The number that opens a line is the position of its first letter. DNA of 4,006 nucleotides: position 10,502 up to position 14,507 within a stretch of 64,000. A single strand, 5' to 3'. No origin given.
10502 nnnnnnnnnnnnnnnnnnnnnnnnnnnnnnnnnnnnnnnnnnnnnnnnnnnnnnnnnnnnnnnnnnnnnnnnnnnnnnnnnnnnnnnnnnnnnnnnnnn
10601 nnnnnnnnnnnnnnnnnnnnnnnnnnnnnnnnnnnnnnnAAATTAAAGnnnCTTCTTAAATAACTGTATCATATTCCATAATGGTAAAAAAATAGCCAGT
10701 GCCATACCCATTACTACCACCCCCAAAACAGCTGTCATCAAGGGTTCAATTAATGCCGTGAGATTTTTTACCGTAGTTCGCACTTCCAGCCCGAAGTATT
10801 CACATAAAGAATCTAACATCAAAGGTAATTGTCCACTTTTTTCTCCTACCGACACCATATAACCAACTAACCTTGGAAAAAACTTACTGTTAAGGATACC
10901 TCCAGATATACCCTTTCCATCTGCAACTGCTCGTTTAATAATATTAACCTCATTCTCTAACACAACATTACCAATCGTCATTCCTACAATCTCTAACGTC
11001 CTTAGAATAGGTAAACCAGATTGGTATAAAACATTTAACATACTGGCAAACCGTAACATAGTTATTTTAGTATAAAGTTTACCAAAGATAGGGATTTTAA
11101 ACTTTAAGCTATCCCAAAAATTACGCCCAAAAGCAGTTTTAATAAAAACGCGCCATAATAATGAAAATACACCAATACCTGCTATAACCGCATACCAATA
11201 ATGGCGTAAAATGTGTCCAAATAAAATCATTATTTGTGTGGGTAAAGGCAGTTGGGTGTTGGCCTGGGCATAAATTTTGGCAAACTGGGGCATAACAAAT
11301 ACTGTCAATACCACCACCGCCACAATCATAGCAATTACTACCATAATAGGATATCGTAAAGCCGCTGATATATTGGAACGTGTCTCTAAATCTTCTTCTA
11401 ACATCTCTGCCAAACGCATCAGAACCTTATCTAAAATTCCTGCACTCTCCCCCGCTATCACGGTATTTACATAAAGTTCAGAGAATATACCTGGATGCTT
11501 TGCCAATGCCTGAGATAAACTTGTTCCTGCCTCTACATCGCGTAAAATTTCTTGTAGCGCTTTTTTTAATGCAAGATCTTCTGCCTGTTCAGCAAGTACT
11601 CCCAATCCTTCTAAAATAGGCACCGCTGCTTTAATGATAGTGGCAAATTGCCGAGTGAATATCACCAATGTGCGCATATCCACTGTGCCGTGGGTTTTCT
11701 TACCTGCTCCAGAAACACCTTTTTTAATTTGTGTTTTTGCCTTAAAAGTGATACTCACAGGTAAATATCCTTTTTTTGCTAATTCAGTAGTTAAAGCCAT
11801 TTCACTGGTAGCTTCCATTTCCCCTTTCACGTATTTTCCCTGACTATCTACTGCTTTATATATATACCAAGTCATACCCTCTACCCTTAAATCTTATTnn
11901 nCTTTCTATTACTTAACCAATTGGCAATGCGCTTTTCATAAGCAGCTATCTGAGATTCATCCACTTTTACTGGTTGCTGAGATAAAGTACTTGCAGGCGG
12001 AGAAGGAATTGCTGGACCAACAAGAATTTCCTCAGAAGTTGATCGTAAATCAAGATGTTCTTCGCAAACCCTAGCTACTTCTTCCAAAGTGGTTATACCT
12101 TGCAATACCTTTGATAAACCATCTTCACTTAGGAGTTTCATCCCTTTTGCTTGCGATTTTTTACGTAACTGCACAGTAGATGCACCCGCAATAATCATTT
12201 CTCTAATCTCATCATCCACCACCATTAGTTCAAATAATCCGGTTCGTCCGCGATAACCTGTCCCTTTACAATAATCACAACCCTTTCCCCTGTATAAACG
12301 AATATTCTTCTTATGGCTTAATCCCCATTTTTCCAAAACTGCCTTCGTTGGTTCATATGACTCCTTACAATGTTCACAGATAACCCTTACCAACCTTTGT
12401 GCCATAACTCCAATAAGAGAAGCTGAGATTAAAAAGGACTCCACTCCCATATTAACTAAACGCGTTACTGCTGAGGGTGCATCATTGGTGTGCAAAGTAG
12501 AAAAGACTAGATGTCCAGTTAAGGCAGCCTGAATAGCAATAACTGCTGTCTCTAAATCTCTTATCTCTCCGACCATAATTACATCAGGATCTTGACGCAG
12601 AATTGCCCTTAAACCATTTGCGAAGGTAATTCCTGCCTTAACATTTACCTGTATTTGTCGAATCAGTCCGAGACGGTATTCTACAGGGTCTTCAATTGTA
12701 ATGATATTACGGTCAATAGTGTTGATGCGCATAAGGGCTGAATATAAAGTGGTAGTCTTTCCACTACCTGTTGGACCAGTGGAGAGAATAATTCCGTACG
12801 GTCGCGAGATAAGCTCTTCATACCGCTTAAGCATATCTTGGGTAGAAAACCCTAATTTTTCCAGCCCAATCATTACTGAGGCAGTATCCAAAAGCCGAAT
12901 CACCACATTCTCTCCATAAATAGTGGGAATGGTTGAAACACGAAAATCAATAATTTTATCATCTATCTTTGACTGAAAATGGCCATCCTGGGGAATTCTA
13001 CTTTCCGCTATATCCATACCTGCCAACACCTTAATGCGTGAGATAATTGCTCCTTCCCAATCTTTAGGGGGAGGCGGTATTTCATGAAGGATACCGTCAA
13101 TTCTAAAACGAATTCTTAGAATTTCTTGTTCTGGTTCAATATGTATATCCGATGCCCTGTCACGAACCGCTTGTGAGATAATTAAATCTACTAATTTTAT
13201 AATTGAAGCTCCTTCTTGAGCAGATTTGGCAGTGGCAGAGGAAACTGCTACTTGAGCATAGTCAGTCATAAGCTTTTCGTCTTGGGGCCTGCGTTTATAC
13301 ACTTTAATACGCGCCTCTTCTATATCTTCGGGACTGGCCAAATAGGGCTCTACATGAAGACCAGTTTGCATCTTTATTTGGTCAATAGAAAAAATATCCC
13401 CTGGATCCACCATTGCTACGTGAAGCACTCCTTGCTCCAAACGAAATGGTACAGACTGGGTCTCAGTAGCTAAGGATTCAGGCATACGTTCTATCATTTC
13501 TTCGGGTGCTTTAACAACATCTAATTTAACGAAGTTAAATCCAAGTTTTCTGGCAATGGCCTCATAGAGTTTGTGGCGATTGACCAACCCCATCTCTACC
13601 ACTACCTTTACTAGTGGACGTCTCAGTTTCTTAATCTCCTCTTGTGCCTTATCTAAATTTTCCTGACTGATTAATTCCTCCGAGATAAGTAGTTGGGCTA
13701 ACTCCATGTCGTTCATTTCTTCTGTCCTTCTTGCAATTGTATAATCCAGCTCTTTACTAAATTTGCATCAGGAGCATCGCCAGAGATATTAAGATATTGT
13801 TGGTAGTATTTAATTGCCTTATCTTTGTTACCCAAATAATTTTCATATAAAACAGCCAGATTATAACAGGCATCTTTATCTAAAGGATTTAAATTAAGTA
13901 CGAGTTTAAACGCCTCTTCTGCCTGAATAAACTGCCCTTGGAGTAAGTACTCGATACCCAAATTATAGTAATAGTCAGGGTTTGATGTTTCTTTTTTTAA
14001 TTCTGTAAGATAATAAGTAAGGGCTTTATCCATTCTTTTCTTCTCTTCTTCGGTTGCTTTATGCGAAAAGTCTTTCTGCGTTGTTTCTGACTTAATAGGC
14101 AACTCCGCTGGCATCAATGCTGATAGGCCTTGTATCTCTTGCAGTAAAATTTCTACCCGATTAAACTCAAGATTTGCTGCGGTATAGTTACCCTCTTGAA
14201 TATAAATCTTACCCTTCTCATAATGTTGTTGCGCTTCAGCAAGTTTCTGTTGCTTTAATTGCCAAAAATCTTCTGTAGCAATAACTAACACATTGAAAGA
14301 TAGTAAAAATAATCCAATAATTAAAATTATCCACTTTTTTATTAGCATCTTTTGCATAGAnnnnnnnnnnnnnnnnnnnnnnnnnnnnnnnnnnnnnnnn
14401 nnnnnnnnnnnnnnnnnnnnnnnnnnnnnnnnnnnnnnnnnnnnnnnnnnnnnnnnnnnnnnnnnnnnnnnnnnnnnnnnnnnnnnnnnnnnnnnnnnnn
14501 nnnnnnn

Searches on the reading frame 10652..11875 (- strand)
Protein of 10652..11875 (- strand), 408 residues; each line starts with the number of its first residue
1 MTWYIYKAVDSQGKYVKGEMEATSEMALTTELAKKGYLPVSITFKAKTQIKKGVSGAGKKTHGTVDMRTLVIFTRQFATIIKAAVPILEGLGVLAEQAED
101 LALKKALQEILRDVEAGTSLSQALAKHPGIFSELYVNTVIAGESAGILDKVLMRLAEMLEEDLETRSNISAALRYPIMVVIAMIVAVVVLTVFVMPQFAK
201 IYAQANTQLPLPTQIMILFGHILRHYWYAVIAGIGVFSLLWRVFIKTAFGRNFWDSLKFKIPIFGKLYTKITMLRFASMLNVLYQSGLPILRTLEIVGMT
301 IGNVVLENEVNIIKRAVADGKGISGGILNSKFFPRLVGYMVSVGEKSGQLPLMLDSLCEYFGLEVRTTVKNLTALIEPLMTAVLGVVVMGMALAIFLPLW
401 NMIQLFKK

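Call 22: search_protein_families(library=ncbifam, proteins=[window:10652-11875:-], max_evalue=0.001)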
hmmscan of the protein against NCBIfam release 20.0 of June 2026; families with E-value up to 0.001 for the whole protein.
window:10652-11875:- (408 aa): 6 families
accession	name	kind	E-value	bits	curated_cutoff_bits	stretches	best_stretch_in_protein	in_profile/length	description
TIGR02120.1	GspF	equivalog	2.8e-103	346.3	424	1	4-404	1-399/401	type II secretion system inner membrane protein GspF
NF052607.1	T4PiliAsmPilCThrm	equivalog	1.5e-92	310.8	700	1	1-404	1-402/406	type IV pilus assembly protein PilC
NF052606.1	T4PiliAsmPilCMyx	equivalog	2.5e-88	296.7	700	1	4-403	22-415/419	type IV pilus assembly protein PilC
NF047826.1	T3SSXpsF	equivalog_domain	5.2e-74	249.4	650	1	1-403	1-401/405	type II secretion system protein XpsF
NF007861.0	PRK10573.1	equivalog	1.9e-71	241.3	401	1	4-402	7-394/401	protein transport protein HofC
NF041012.2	T4P_ComGB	equivalog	3.3e-37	128.6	240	1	75-404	8-332/332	competence type IV pilus assembly protein ComGB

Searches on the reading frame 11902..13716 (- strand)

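Call 22: search_protein_families(library=ncbifam, proteins=[window:11902-13716:-], max_evalue=0.001)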
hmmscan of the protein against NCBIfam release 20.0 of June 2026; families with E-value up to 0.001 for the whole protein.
window:11902-13716:- (605 aa): 20 families
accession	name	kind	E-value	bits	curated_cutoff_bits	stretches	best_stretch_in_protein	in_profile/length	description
TIGR02538.1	type_IV_pilB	equivalog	1.3e-183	611.6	675.65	1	6-552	2-563/564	type IV-A pilus assembly ATPase PilB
TIGR02533.1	type_II_gspE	equivalog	1.4e-179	597.8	630.25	1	76-550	2-485/486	type II secretion system ATPase GspE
NF053534.1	T4PilAsmATPsTfpB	equivalog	6.9e-143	477.1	850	1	45-551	63-582/584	type IV pilus assembly ATPase TfpB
NF007755.0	PRK10436.1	equivalog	8.2e-141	469.8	617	1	74-551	5-459/465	type II secretion system protein GspE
NF041000.1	ATPase_ComGA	equivalog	4.4e-80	268.5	300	1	179-444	3-266/267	competence type IV pilus ATPase ComGA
TIGR01420.1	pilT_fam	subfamily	2.6e-54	184.8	319.1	1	178-444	4-269/343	PilT/PilU family type 4a pilus ATPase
TIGR02525.1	plasmid_TraJ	equivalog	2.1e-25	89.5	368.3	1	305-423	147-272/372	plasmid transfer ATPase TraJ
TIGR02524.1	dot_icm_DotB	equivalog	1.9e-21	76.7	463.3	1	291-422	118-258/358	Dot/Icm type IV secretion system ATPase DotB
NF058587.1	archaellum_moto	equivalog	4e-17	62.2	550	1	311-422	279-395/527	archaellum flagellar ATPase motor FlaI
TIGR02782.1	TrbB_P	equivalog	1.1e-14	54.4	304.55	1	310-426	139-258/303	P-type conjugative transfer ATPase TrbB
TIGR02788.1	VirB11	equivalog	1.2e-14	54.1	249.95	1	303-427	141-269/308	P-type DNA transfer ATPase VirB11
TIGR03819.1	heli_sec_ATPase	hypoth_equivalog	1.2e-12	47.7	373.15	1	268-437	139-314/340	TadA family conjugal transfer-associated ATPase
NF053672.1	bindosome_BasE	exception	1.3e-12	47.2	1000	1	303-440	266-409/512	bindosome assembly system ATPase subunit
NF008411.1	PRK11234.1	equivalog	3e-12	45.7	1170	1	5-165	483-642/723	cyclic di-3',5'-guanylate-activated glycosyltransferase NfrB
NF010407.0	PRK13833.1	subfamily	8.4e-12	45.1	499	1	298-426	136-265/323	conjugal transfer protein TrbB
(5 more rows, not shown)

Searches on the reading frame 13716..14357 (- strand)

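Call 5: search_protein_families(library=pfam, proteins=[window:13716-14357:-], max_evalue=0.01)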
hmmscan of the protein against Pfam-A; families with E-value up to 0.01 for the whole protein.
window:13716-14357:- (214 aa): 14 families
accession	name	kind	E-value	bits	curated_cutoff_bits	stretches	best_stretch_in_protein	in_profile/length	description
PF13181.12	TPR_8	-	3.1e-11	43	25.7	2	162-192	2-31/34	Tetratricopeptide repeat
PF07719.23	TPR_2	-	6.9e-11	41.8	27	1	127-158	1-32/34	Tetratricopeptide repeat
PF00515.34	TPR_1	-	2e-10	40.5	27.8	1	128-158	2-32/34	Tetratricopeptide repeat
PF13176.12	TPR_7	-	3.2e-08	33.5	27.9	1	163-197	1-34/36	Tetratricopeptide repeat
PF13432.12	TPR_16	-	3.6e-08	34.1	32.7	1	131-195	1-64/65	Tetratricopeptide repeat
PF13428.12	TPR_14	-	1.4e-07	31.9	23.5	0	128-169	2-43/44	Tetratricopeptide repeat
PF13424.12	TPR_12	-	4.4e-06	27.2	30.1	0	106-156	16-74/77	Tetratricopeptide repeat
PF14559.12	TPR_19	-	6.6e-06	26.8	25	1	138-202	2-65/68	Tetratricopeptide repeat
PF13371.12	TPR_9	-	1.9e-05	25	35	1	140-203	8-70/73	Tetratricopeptide repeat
PF13431.12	TPR_17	-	3.7e-05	24.1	24.4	1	115-148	1-34/34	Tetratricopeptide repeat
PF13174.12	TPR_6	-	0.00014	22.7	26.3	1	163-190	2-28/33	Tetratricopeptide repeat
PF13414.12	TPR_11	-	0.00048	20.2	26.8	0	106-141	7-42/42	TPR repeat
PF25062.1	ARM_TT21_N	-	0.001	19.3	40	1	113-209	85-181/222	Tetratricopeptide repeat protein 21 N-terminal ARM repeat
PF20308.4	TPR-S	-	0.0061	17.6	27.6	0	34-63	70-98/102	Tetratricopeptide Repeats-Sensor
